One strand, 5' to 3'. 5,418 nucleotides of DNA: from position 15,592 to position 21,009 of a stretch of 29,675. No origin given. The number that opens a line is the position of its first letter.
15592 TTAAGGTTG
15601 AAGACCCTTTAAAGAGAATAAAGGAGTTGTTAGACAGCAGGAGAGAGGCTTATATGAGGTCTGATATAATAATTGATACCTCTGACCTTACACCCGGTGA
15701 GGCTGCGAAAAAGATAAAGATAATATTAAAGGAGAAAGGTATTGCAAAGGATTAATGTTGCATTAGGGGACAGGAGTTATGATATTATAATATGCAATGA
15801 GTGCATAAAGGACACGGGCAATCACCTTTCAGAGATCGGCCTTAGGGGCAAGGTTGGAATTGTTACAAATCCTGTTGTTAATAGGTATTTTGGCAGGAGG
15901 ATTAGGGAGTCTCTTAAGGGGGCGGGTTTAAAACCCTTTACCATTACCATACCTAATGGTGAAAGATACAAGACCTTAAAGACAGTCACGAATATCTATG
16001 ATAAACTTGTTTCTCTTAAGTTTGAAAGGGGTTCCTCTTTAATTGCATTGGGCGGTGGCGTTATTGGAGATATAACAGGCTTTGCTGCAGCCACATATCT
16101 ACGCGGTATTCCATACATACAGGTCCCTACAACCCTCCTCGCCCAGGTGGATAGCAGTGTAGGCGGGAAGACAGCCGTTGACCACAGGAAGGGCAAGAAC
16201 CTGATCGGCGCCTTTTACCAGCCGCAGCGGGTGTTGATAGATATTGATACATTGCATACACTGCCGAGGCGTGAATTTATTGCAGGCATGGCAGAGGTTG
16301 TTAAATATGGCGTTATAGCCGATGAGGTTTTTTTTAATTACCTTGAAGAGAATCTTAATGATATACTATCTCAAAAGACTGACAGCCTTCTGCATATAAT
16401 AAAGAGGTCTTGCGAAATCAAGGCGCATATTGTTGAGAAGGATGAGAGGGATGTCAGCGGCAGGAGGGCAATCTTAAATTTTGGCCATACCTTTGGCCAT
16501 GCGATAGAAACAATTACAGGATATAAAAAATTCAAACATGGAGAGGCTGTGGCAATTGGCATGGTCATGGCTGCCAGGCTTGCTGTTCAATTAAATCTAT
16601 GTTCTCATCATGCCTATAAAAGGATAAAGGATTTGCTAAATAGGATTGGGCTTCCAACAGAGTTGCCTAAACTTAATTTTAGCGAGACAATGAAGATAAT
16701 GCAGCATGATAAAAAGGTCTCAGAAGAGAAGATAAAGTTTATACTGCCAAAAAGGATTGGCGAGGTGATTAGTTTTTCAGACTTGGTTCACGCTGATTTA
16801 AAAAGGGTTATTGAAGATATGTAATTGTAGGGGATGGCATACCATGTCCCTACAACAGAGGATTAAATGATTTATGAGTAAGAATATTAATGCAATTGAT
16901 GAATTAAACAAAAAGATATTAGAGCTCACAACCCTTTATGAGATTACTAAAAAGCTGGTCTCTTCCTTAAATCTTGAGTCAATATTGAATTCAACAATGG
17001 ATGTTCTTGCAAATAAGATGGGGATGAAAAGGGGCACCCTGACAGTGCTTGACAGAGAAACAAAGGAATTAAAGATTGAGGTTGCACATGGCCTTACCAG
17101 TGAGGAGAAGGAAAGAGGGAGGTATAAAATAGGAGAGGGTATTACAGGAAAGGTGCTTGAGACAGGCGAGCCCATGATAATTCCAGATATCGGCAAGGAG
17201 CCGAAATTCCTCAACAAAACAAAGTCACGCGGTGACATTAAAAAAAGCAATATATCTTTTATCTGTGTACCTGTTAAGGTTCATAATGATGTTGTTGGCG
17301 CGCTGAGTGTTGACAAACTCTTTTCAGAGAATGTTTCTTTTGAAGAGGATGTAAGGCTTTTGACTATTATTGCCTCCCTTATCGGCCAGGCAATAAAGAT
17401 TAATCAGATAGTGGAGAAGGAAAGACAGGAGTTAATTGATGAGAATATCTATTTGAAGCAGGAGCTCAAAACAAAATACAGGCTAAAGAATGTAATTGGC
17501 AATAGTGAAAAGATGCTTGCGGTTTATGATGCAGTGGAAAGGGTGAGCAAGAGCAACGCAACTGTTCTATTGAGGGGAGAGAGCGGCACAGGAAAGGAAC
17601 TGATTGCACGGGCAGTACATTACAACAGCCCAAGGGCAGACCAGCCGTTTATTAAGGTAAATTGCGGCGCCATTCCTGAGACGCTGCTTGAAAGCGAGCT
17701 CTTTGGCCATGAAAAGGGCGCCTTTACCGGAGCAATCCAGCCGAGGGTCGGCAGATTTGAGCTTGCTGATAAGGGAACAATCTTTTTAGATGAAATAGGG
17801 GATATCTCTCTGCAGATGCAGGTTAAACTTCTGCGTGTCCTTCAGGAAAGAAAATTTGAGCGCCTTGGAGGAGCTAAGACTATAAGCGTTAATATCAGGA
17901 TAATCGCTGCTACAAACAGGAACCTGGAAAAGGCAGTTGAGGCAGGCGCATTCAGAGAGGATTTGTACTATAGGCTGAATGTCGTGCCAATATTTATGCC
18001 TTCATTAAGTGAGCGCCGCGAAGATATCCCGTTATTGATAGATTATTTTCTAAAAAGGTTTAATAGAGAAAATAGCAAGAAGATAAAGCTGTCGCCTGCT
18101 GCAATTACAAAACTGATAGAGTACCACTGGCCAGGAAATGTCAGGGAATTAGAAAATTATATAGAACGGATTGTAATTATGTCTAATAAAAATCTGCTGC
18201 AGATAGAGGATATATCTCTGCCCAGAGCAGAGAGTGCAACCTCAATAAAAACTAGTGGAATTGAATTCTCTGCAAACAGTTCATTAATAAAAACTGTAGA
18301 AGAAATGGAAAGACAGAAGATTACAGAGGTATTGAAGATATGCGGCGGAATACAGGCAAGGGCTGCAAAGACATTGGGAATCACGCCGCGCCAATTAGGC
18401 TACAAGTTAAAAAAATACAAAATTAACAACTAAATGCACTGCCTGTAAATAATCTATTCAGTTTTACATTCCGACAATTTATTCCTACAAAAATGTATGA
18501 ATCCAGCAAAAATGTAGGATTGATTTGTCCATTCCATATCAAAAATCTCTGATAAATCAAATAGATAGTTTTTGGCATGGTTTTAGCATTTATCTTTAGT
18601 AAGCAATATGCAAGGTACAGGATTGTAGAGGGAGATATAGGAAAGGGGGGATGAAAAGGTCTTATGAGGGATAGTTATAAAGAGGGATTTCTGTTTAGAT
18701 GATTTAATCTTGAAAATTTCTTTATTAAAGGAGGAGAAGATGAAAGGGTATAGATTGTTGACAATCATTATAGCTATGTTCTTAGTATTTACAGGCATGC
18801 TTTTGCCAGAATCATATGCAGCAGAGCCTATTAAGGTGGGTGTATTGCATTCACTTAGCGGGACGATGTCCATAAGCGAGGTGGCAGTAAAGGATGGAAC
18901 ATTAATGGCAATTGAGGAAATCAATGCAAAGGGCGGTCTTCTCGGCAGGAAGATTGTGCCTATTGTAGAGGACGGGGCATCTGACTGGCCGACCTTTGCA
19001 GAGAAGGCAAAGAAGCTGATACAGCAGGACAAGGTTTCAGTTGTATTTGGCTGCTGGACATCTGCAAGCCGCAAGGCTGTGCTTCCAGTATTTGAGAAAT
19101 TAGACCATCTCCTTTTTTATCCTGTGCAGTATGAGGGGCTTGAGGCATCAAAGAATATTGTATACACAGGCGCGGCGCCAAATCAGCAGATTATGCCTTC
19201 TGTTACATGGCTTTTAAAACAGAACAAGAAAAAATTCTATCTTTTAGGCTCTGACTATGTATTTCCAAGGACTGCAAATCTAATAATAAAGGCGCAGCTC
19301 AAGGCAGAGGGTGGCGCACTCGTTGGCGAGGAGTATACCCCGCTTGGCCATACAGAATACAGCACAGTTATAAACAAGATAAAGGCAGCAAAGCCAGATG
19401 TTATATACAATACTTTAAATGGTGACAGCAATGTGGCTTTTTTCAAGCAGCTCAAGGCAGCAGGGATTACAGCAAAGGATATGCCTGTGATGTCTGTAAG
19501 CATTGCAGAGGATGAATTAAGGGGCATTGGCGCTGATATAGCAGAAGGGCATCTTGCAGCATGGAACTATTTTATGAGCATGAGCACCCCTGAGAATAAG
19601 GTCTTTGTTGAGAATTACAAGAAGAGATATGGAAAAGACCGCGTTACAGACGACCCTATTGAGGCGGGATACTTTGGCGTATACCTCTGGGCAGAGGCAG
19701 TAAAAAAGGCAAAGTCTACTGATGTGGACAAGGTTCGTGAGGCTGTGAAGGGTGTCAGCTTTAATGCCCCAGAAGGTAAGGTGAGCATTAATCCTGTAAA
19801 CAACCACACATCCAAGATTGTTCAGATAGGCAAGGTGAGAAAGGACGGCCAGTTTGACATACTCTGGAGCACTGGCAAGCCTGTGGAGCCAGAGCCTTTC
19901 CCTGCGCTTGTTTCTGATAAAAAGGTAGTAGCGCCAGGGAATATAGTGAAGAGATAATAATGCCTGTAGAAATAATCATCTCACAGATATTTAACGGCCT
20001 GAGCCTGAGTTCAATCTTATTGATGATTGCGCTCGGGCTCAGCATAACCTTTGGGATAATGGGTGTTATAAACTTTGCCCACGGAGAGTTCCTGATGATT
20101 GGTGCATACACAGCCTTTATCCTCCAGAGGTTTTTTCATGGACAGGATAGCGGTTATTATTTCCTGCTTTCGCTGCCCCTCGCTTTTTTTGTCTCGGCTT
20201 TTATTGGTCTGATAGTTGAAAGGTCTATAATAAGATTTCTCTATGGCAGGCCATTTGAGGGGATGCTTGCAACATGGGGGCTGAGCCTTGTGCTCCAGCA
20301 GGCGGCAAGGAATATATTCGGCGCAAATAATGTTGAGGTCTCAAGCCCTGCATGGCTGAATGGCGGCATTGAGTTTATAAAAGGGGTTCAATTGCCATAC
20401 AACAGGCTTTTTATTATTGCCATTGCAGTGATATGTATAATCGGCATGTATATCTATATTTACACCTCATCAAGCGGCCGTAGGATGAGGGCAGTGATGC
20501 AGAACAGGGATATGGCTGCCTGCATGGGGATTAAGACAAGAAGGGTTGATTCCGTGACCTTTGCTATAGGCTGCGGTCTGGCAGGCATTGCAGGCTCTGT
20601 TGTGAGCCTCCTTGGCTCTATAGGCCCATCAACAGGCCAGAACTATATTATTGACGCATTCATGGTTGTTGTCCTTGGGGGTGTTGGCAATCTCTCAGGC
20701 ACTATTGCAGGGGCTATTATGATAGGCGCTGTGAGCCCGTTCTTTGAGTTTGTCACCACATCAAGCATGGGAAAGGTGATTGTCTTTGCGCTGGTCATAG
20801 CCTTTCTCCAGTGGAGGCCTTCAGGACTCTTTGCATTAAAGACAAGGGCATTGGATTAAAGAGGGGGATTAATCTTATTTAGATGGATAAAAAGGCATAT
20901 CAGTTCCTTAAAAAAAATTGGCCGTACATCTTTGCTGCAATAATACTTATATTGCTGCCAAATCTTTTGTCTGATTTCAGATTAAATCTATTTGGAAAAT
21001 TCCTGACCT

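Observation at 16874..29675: Candidate nif-derived regulatory system running a urea plus nitrite scavenging regulon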

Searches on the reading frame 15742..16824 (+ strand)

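Call 4: search_protein_families(library=pfam, proteins=[window:15742-16824:+])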
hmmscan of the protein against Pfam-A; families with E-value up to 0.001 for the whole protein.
window:15742-16824:+ (360 aa): 4 families
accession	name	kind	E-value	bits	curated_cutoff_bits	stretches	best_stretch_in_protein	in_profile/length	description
PF24621.2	DHQS_C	-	3.5e-54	183.1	27.6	1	182-326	1-144/144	3-dehydroquinate synthase C-terminal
PF01761.26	DHQ_synthase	-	8.4e-50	167.7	24.2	1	68-180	2-114/115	3-dehydroquinate synthase N-terminal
PF13685.12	Fe-ADH_2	-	1.6e-12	48.1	28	1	19-172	4-146/149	Iron-containing alcohol dehydrogenase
PF00465.25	Fe-ADH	-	5.6e-05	23.2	31.3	1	15-132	4-131/168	Iron-containing alcohol dehydrogenase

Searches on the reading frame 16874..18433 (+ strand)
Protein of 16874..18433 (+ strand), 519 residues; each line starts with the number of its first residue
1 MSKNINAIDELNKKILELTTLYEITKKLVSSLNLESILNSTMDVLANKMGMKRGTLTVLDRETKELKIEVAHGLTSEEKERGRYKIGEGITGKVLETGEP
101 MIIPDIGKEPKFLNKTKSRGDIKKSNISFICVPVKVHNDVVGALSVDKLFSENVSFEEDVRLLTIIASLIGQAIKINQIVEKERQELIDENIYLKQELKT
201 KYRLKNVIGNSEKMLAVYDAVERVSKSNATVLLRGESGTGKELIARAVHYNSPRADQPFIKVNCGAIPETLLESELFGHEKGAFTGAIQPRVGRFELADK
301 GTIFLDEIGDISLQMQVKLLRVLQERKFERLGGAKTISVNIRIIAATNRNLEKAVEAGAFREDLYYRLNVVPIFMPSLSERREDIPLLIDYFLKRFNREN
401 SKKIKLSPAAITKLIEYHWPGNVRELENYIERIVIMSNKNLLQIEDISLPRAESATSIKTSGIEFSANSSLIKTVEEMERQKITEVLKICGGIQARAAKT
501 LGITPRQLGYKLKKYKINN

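Call 3: search_protein_families(library=pfam, proteins=[window:16874-18433:+])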
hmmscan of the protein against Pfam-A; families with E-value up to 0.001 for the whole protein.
window:16874-18433:+ (519 aa): 11 families
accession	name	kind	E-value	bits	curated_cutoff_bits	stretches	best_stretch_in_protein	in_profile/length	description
PF00158.32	Sigma54_activat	-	3.4e-75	251.8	20.2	1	207-373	1-167/168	Sigma-54 interaction domain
PF25601.1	AAA_lid_14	-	4.9e-27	94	27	1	380-450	2-73/87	AAA+ ATPase lid domain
PF14532.12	Sigma54_activ_2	-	2.1e-19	70.5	25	1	208-378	1-138/138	Sigma-54 interaction domain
PF13185.12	GAF_2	-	7.2e-17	62.3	28.6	1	32-174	2-135/136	GAF domain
PF01590.32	GAF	-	1.7e-16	61.4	22.4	1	33-174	1-133/133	GAF domain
PF02954.25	HTH_8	-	3.8e-14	52.6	22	1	474-515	1-42/42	Bacterial regulatory protein, Fis family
PF13492.12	GAF_3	-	7.9e-07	30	27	1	33-174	1-127/129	GAF domain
PF07728.20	AAA_5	-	1.2e-06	29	22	1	231-350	2-124/139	AAA domain (dynein-related subfamily)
PF00004.35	AAA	-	1.9e-05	25.5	21.2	1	231-352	1-115/131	ATPase family associated with various cellular activities (AAA)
PF07724.20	AAA_2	-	0.00033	21.2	27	1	229-357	4-133/166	AAA domain (Cdc48 subfamily)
PF01078.27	Mg_chelatase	-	0.00043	20.2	20.3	0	286-348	93-157/207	Magnesium chelatase, subunit ChlI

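Call 5: search_protein_families(library=ncbifam, proteins=[window:16874-18433:+], max_evalue=0.00001)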
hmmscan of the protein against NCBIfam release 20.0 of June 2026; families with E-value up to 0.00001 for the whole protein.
window:16874-18433:+ (519 aa): 27 families (the best 25 are shown)
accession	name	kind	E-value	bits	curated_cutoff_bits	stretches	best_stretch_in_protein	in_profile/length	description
TIGR01817.1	nifA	equivalog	8.4e-176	585.8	528.85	1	17-518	3-530/534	nif-specific transcriptional activator NifA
NF008469.0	PRK11361.1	equivalog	3.2e-121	405.3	714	1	184-518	122-457/461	acetoacetate metabolism transcriptional regulator AtoC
NF041552.1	TF_PrdR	equivalog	1e-114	384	795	1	190-516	250-577/577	sigma-54 dependent transcriptional regulator PrdR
NF003451.0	PRK05022.1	equivalog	2.6e-111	372.9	476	1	130-514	116-507/512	nitric oxide reductase transcriptional regulator NorR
NF038308.1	RNA_repair_RtcR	equivalog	1.3e-106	357.5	650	1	182-517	157-518/530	RNA repair transcriptional activator RtcR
TIGR02915.1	PEP_resp_reg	equivalog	5.6e-105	351.8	502.6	1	185-517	120-444/445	PEP-CTERM-box response regulator transcription factor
NF011958.0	PRK15429.1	equivalog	5.9e-104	349.1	830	1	11-518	180-687/692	formate hydrogenlyase transcriptional activator FlhA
NF050807.1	TransRegFlbDCaul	equivalog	8.1e-103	344.7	750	1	206-516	119-439/454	sigma-54-dependent transcriptional regulator FlbD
TIGR01818.1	ntrC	equivalog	4.5e-102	342.2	558.6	1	195-513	124-461/463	nitrogen regulation protein NR(I)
NF007689.0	PRK10365.1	equivalog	1.5e-98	330.5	760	1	206-512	140-439/441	sigma-54-dependent response regulator transcription factor ZraR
NF041906.1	V4R_TF_MobR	exception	5.5e-93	312.3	999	1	186-515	215-544/544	phenol degradation transcriptional regulator MobR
TIGR02974.1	phageshock_pspF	equivalog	4.6e-89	298.9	443.55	1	207-452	1-248/336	phage shock protein operon transcriptional activator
TIGR02329.1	propionate_PrpR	equivalog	2.3e-88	297.1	499.2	1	172-512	181-524/526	propionate catabolism operon regulatory protein PrpR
NF051870.1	NAssimRespRegNtrX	equivalog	1.8e-86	290.8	600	1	183-514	120-449/452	nitrogen assimilation response regulator NtrX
NF008176.1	PRK10923.1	equivalog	3e-86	289.8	620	1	201-462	134-396/469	nitrogen regulation protein NR(I)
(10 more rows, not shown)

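Call 20: find_related_loci(query=window:16874-18433:+, collection=genome_contigs, flank=10000)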
Query window:16874-18433:+ (519 aa) in genome_contigs; peptide patterns used: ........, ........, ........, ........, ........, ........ (x = any residue, [..] = any of these).
600 stretches matched a pattern (row limit reached: there are more); 600 encode a relative of the query (tblastn E <= 1e-3); the best 80 are kept; 80 distinct loci.
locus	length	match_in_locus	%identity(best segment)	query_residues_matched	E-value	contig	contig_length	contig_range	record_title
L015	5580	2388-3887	51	14-518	4e-177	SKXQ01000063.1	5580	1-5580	MAG: Spirochaetaceae bacterium isolate CSSed162cmB_249 CSSed16-2cmB-73581, whole genome shotgun sequence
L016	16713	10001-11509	51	13-518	1e-171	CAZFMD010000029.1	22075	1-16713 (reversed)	MAG TPA_asm: uncultured Spirochaetaceae bacterium isolate binchicken_co334_238 genome assembly, contig: NODE_3951_length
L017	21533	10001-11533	50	16-518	3e-170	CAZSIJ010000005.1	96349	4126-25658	MAG TPA_asm: uncultured Desulfobulbus sp. isolate binchicken_co2_65 genome assembly, contig: NODE_91_length_96349_cov_12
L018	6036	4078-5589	49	8-518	5e-168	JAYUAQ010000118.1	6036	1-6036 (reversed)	MAG: Blastocatellia bacterium isolate GFS_6523 GFS_6523_117, whole genome shotgun sequence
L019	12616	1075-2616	50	1-518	2e-164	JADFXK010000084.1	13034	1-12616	MAG: Deltaproteobacteria bacterium isolate nDJH13bin5 nDJH13_bin5_NODE_84_length_13034_cov_2.057023, whole genome shotgu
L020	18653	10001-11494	51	15-518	4e-163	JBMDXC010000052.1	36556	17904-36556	MAG: Candidatus Entotheonellaceae bacterium isolate FBaNitSoil1_14 FBaNitSoil1_contig52, whole genome shotgun sequence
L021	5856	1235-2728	50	17-518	5e-162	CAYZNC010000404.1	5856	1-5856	MAG TPA_asm: uncultured Bacteroidales bacterium isolate binchicken_co50_368 genome assembly, contig: NODE_19671_length_5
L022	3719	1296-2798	50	13-518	4e-166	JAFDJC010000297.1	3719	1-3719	MAG: Deltaproteobacteria bacterium isolate Meg22_24_Bin_127 Meg22_24_Bin_127_scaffold_85715, whole genome shotgun sequen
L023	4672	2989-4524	48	3-518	2e-162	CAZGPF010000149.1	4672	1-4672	MAG TPA_asm: uncultured Desulfosarcinaceae bacterium isolate binchicken_co397_9 genome assembly, contig: NODE_1638_lengt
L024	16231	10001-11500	49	14-518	3e-164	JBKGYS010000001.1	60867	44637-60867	MAG: Spirochaetales bacterium isolate C1M08_9 NODE_84_length_60867_cov_5.682546, whole genome shotgun sequence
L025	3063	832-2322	48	17-518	1e-161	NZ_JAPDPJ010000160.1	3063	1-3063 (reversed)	Plebeiibacterium sediminum strain AAT scaffold_160_length=3064, whole genome shotgun sequence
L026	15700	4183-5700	46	4-518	2e-153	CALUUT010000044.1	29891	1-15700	MAG: uncultured Desulfovibrionaceae bacterium isolate E02__bin324 genome assembly, contig: E02__k127_4425771, whole geno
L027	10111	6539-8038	47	17-518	4e-143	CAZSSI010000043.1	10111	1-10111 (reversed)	MAG TPA_asm: uncultured Verrucomicrobiota bacterium isolate SRP272421_co2_364 genome assembly, contig: NODE_24440_length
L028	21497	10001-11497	45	14-518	3e-139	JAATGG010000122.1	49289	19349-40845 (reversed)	MAG: Acidobacteriales bacterium isolate bin_312 k141_4608375, whole genome shotgun sequence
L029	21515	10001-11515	45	17-518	1e-135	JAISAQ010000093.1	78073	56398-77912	MAG: Treponema sp. isolate Gx481_bin162 k119_2575302, whole genome shotgun sequence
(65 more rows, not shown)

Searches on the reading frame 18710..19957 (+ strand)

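Call 3: search_protein_families(library=pfam, proteins=[window:18710-19957:+])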
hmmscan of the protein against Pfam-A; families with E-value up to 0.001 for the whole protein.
window:18710-19957:+ (415 aa): 3 families
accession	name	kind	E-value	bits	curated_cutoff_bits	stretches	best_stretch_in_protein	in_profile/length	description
PF13433.12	Peripla_BP_5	-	3.9e-171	569.5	27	1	41-400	1-360/363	Periplasmic binding protein domain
PF13458.12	Peripla_BP_6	-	1.9e-91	307.7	31.7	1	40-381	1-343/343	Periplasmic binding protein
PF01094.35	ANF_receptor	-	4.5e-09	36.3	25.4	1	64-362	6-336/353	Receptor family ligand binding region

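Call 5: search_protein_families(library=ncbifam, proteins=[window:18710-19957:+], max_evalue=0.00001)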
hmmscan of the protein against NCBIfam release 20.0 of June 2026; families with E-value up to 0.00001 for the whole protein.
window:18710-19957:+ (415 aa): 3 families
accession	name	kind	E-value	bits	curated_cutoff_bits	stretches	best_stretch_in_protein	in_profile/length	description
TIGR03407.1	urea_ABC_UrtA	exception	9.6e-182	603.8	492.75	1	41-397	1-360/361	urea ABC transporter substrate-binding protein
TIGR03669.1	urea_ABC_arch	equivalog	9.5e-70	235.5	494.8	1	41-385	1-345/375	urea ABC transporter substrate-binding protein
NF011933.0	PRK15404.1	subfamily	4.1e-21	75.5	477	1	28-361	14-345/370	high-affinity branched-chain amino acid ABC transporter substrate-binding protein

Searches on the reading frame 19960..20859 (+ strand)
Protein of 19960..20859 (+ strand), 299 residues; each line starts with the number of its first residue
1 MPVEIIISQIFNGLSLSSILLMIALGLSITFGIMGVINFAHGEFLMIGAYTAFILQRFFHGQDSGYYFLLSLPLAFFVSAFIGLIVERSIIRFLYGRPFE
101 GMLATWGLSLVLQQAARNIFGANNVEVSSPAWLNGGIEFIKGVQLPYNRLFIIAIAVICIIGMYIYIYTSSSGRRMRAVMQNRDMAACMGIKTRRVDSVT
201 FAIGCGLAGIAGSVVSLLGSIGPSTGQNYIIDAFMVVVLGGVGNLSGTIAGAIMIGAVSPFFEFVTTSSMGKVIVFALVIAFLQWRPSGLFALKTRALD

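Call 3: search_protein_families(library=pfam, proteins=[window:19960-20859:+])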
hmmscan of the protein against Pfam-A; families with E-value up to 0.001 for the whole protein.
window:19960-20859:+ (299 aa): 1 family
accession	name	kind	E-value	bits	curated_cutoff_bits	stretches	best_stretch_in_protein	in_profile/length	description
PF02653.21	BPD_transp_2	-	7.3e-48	163.5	26.8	1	10-283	2-269/269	Branched-chain amino acid transport system / permease component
